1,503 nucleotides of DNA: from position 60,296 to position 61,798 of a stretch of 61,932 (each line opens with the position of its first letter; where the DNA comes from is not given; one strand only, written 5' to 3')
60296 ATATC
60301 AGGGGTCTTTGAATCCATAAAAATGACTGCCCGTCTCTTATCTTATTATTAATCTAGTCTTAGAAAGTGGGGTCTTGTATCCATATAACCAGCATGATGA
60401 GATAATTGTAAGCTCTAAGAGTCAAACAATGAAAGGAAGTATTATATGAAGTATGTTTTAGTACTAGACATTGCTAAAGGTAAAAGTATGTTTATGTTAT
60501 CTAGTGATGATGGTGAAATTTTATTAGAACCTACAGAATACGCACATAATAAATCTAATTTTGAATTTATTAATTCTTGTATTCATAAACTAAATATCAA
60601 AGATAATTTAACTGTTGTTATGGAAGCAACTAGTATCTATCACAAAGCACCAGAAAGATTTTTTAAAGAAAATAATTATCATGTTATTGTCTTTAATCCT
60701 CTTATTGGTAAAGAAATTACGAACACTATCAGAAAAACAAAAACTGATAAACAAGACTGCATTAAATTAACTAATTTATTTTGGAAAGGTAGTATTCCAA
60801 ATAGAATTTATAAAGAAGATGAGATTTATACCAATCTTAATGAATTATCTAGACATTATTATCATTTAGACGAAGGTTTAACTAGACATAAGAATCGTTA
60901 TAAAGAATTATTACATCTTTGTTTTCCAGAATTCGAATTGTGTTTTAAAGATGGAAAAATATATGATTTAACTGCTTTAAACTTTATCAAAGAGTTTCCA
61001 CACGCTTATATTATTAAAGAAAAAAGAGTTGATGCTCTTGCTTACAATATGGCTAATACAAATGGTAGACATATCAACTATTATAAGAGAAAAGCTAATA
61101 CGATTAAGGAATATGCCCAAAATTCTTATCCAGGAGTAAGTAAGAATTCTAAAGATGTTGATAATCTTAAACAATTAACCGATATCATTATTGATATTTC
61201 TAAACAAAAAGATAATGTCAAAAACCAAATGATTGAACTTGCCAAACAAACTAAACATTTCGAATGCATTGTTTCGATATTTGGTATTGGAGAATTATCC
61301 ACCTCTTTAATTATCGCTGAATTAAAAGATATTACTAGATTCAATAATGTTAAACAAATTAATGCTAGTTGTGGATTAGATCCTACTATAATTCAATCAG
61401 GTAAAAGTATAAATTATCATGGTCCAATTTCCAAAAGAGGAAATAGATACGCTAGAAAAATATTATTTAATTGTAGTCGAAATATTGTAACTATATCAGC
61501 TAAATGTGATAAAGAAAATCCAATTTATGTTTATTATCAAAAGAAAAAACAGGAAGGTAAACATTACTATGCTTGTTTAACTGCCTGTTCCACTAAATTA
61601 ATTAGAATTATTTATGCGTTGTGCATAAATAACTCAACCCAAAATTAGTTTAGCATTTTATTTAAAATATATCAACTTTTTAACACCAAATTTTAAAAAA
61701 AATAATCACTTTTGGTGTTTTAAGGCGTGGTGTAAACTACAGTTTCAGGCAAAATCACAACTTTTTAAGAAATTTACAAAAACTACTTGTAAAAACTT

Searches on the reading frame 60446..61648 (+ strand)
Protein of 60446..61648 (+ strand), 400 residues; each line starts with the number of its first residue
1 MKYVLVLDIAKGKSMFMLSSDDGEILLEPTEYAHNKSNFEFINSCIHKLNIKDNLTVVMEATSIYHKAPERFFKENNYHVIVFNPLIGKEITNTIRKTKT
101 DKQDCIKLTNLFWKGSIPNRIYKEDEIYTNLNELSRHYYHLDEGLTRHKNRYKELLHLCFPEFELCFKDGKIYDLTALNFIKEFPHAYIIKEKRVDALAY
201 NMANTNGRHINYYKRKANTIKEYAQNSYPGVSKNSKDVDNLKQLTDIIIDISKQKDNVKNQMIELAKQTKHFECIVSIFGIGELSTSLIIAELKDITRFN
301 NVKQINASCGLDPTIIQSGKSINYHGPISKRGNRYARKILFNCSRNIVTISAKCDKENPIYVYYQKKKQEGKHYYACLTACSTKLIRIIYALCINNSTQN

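Call 7: search_protein_families(library=pfam, proteins=[window:60446-61648:+], max_evalue=0.01)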
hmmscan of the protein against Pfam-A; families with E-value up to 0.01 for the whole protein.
window:60446-61648:+ (400 aa): 2 families
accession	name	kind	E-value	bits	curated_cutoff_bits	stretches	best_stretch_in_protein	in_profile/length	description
PF01548.23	DEDD_Tnp_IS110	-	1.4e-25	90.3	29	1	7-161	3-155/155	Transposase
PF02371.22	Transposase_20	-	1.3e-18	67.6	21.3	1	275-350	4-78/87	Transposase IS116/IS110/IS902 family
